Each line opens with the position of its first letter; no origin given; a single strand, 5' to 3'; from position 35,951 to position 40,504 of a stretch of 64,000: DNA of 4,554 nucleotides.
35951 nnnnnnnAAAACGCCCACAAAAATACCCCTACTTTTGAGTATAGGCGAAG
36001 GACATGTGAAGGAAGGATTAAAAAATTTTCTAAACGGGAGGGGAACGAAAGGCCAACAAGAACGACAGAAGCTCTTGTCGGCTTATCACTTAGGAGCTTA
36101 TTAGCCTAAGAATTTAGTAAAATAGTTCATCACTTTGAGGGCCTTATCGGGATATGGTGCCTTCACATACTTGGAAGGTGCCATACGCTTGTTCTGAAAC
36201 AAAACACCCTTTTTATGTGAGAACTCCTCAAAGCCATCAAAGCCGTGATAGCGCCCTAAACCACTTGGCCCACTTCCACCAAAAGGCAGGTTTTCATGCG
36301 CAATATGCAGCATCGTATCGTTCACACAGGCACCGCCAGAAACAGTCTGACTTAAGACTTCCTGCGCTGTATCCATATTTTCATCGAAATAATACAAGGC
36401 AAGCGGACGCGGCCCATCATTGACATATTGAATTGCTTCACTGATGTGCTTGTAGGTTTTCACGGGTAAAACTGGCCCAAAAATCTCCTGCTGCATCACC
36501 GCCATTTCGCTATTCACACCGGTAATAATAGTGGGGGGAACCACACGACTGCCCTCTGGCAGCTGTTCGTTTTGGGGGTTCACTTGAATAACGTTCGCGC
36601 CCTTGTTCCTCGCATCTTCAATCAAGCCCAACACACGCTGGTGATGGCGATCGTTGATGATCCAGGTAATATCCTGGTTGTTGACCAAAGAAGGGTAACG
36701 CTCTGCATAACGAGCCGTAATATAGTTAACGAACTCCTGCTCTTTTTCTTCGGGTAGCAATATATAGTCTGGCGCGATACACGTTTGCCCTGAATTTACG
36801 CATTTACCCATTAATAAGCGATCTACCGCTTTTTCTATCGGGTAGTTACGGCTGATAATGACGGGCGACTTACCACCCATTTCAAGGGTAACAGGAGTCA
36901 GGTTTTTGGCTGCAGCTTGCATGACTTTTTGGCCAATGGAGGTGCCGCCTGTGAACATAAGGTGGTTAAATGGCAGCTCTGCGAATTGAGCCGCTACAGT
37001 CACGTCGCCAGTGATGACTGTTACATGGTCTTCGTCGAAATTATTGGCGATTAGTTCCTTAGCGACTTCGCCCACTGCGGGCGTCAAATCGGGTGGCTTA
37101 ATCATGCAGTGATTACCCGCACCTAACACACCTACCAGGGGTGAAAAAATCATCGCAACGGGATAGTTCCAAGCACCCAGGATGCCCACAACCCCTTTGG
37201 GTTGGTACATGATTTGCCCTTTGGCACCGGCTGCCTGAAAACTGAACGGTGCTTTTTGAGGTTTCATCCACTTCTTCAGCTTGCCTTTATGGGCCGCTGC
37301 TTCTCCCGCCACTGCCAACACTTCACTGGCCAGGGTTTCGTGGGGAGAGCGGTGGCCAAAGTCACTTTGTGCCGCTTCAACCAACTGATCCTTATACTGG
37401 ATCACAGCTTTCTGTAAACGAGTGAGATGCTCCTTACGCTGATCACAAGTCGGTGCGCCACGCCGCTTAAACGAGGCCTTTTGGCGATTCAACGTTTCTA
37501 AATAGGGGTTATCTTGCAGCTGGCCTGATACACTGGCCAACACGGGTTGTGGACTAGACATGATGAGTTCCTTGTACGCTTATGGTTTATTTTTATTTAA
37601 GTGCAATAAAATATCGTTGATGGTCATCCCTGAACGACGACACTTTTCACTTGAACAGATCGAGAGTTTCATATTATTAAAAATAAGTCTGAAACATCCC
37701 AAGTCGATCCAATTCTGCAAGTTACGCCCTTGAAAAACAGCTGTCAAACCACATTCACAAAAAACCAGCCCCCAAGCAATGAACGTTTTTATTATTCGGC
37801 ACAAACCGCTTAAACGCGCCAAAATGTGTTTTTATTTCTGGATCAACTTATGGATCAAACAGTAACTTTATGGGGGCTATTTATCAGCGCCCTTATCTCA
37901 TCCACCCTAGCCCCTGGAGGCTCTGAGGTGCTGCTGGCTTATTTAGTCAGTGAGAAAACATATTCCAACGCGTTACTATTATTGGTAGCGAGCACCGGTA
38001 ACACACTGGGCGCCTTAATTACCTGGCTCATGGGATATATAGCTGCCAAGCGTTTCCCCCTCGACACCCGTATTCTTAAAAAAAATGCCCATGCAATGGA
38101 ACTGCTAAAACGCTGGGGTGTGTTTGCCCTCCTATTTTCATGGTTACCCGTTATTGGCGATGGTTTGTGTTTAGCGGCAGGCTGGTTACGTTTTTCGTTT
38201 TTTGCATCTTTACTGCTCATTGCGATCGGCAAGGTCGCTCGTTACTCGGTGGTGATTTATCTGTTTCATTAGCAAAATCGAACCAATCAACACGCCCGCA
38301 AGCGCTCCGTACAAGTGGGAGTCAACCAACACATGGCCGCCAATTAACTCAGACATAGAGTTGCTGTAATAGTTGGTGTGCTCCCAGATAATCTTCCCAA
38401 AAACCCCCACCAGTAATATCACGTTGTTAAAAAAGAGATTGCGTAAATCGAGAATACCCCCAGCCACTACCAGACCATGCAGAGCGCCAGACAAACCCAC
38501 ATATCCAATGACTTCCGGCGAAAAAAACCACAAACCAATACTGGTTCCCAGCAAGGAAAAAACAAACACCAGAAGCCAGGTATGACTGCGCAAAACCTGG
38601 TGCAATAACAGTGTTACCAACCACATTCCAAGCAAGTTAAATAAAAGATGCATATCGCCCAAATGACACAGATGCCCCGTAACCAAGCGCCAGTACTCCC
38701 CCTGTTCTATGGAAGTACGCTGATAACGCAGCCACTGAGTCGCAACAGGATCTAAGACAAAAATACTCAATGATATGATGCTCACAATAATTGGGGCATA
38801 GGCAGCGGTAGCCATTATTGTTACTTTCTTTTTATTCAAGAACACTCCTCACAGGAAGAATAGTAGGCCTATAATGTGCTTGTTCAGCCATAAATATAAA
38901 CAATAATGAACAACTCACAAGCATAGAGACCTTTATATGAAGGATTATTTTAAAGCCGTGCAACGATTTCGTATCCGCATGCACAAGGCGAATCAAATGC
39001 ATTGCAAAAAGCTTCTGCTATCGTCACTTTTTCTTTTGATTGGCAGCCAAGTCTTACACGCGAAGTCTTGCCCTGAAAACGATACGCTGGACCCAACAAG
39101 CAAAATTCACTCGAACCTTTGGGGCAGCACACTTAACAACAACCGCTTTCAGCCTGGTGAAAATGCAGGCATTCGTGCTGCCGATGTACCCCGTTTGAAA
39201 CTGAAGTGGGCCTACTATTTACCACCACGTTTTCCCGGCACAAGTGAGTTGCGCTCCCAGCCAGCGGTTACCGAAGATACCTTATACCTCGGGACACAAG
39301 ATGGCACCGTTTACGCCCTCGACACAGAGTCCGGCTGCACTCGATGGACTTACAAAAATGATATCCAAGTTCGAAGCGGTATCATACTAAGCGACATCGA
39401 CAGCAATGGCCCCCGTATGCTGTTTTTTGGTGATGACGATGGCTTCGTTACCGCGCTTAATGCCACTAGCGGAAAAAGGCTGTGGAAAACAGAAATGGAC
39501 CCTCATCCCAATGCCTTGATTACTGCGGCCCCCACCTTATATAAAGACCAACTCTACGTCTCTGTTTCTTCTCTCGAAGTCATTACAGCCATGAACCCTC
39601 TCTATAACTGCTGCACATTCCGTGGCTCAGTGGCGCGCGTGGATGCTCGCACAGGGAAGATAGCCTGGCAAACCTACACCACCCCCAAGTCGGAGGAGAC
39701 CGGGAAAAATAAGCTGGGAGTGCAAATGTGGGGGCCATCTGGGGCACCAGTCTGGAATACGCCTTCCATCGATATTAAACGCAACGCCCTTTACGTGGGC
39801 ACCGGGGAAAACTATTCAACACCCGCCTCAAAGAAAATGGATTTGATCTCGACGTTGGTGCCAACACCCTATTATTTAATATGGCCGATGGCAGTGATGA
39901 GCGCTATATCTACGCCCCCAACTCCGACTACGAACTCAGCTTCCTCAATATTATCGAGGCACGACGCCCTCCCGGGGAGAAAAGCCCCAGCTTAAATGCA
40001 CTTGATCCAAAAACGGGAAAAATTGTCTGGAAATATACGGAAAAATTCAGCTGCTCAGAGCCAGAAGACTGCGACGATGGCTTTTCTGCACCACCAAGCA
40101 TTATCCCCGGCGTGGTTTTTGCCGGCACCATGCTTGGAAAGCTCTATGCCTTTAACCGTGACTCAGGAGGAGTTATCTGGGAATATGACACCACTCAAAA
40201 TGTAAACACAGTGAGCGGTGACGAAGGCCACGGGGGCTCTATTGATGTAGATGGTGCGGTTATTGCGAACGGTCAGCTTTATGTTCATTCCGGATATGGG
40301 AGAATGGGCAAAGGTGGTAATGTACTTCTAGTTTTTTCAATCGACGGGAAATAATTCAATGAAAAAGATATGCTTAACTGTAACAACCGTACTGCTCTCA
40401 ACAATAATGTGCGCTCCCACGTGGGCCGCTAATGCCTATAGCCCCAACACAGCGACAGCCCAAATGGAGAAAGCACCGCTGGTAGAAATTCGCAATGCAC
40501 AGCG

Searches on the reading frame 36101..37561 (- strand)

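Call 38: search_protein_families(library=pfam, max_evalue=0.01, proteins=[window:36101-37561:-])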
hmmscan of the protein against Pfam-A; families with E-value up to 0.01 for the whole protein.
window:36101-37561:- (486 aa): 1 family
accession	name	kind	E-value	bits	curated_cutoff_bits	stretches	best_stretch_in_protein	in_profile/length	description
PF00171.27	Aldedh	-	7.1e-82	275.8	23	1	28-451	39-459/461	Aldehyde dehydrogenase family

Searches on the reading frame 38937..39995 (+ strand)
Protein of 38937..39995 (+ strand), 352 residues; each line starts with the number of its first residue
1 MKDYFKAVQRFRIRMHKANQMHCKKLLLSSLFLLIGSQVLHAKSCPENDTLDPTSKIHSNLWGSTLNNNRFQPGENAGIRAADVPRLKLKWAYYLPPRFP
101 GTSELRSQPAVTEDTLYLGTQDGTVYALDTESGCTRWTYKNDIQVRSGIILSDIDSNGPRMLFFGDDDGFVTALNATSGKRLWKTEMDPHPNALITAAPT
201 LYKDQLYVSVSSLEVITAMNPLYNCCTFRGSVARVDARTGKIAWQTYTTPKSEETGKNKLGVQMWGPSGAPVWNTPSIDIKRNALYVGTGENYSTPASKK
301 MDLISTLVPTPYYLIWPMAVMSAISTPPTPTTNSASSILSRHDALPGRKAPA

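Call 38: search_protein_families(library=pfam, max_evalue=0.01, proteins=[window:38937-39995:+])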
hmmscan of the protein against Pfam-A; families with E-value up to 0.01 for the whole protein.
window:38937-39995:+ (352 aa): 4 families
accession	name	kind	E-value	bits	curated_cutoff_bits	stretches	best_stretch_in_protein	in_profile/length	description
PF01011.28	PQQ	-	1.6e-19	70.5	26.7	1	62-291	4-249/595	Glucose/ethanol/alcohol dehydrogenase, beta-propeller domain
PF13360.13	PQQ_2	-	5.4e-16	59.4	27.6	1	104-252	24-149/233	Outer membrane protein assembly factor BamB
PF13570.13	Beta-prop_ACSF4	-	2.5e-12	47.3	133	1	103-243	175-295/329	Beta-alanine-activating enzyme, beta-propeller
PF25292.1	Beta-prop_CGLA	-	0.00089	19.3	26.8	1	121-191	7-75/316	Lambda-carrageenase beta-propeller domain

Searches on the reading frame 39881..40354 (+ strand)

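Call 38: search_protein_families(library=pfam, max_evalue=0.01, proteins=[window:39881-40354:+])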
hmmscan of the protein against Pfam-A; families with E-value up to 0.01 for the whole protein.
window:39881-40354:+ (157 aa): 3 families
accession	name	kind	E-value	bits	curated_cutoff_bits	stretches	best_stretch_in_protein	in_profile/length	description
PF13360.13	PQQ_2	-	1.1e-08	35.4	27.6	1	37-138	4-81/233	Outer membrane protein assembly factor BamB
PF01011.28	PQQ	-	0.00017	20.9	26.7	1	48-110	29-91/595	Glucose/ethanol/alcohol dehydrogenase, beta-propeller domain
PF13570.13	Beta-prop_ACSF4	-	0.0006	19.7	133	1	40-107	117-215/329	Beta-alanine-activating enzyme, beta-propeller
